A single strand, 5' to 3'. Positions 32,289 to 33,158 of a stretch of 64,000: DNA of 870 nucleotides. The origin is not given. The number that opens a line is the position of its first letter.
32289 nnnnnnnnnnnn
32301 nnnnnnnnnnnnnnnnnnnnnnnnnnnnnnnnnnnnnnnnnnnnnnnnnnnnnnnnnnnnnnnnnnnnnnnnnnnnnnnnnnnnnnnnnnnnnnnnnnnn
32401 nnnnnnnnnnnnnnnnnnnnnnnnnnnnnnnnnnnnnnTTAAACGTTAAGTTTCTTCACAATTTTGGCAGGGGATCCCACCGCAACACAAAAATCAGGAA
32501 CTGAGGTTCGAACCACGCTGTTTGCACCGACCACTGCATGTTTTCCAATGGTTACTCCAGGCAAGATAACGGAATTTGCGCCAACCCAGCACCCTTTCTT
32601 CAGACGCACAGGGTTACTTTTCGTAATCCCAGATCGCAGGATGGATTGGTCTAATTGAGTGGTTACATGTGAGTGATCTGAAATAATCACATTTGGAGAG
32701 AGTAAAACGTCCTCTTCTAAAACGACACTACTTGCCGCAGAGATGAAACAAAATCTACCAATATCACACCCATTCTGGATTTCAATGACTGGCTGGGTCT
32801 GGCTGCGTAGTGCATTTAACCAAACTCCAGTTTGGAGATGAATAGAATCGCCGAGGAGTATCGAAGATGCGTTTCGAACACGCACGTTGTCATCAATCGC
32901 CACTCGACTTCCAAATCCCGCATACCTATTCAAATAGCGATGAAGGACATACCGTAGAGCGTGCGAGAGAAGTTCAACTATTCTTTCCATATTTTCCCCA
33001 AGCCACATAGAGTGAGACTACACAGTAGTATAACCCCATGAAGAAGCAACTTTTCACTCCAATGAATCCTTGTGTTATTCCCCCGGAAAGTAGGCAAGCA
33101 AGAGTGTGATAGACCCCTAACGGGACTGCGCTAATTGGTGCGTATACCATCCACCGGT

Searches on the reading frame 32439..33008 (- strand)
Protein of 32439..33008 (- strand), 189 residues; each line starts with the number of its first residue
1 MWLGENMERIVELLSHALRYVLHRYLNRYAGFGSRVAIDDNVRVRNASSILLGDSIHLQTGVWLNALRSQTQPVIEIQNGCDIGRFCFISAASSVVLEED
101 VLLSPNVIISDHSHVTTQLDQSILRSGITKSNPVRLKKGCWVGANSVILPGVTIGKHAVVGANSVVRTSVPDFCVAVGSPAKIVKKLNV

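Call 8: search_protein_families(library=pfam, proteins=[window:32439-33008:-], max_evalue=0.001)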
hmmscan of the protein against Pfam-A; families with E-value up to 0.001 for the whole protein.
window:32439-33008:- (189 aa): 3 families
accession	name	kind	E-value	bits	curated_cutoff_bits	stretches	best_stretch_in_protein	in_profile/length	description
PF00132.30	Hexapep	-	1.5e-15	56.6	27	1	134-167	2-35/36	Bacterial transferase hexapeptide (six repeats)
PF14602.12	Hexapep_2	-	1.9e-09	37.5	27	1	134-166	2-32/34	Hexapeptide repeat of succinyl-transferase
PF25084.1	LbH_EIF2B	-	2.1e-05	24.9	54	0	81-154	39-105/105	EIF2B subunit epsilon LbH domain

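Call 11: search_protein_families(library=ncbifam, proteins=[window:32439-33008:-], max_evalue=0.00001)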
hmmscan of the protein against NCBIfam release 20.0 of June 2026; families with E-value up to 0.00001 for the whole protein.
window:32439-33008:- (189 aa): 37 families (the best 25 are shown)
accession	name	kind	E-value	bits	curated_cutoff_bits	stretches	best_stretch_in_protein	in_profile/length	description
NF007240.0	PRK09677.1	equivalog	6.2e-27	94.3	243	1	40-188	34-185/192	putative lipopolysaccharide biosynthesis O-acetyl transferase WbbJ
NF041874.1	EPS_EpsC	equivalog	2.3e-18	66.5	150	1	68-186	55-166/168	serine O-acetyltransferase EpsC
NF007797.0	PRK10502.1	subfamily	4.3e-18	65.6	192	1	83-186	75-178/183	WcaF family extracellular polysaccharide biosynthesis acetyltransferase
TIGR03570.1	NeuD_NnaD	subfamily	7.3e-17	61.6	160.8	1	71-182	96-202/202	NeuD/PglB/VioB family sugar acetyltransferase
NF007499.0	PRK10092.1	equivalog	4.8e-16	59.1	314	1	87-187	86-183/183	maltose O-acetyltransferase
NF007076.0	PRK09527.1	equivalog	4.4e-15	55.6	347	1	93-188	94-186/203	galactoside O-acetyltransferase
TIGR01172.1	cysE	equivalog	7.6e-14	52.1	210.65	1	74-182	61-162/162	serine O-acetyltransferase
TIGR03532.1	DapD_Ac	equivalog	1.2e-13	51.2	231.75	1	130-188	157-215/231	2,3,4,5-tetrahydropyridine-2,6-dicarboxylate N-acetyltransferase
NF038307.1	EPS_acetyl_HpsU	equivalog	9.7e-13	48.1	305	1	83-183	74-174/178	hormogonium polysaccharide biosynthesis acetyltransferase HpsU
TIGR03308.1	phn_thr-fam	hypoth_equivalog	1.3e-12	48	201.65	1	128-186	103-161/204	phosphonate metabolim protein, transferase hexapeptide repeat family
NF058585.1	HptprglPActTf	PfamEq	4.9e-12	45.7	300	1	134-186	107-159/172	heptaprenylglyceryl phosphate O-acetyltransferase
TIGR04008.1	WcaF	equivalog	5.6e-11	42.6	326.3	1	83-186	74-177/180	colanic acid biosynthesis acetyltransferase WcaF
NF000311.1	Vat_ABCDEFH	equivalog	7.6e-11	42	300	1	106-186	89-163/201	Vat family streptogramin A O-acetyltransferase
NF008349.0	PRK11132.1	equivalog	3.1e-10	39.6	397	1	75-186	142-246/273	serine O-acetyltransferase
NF050158.1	CarbAnhydGPos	equivalog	3.4e-10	39.9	250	1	121-188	82-144/172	gamma carbonic anhydrase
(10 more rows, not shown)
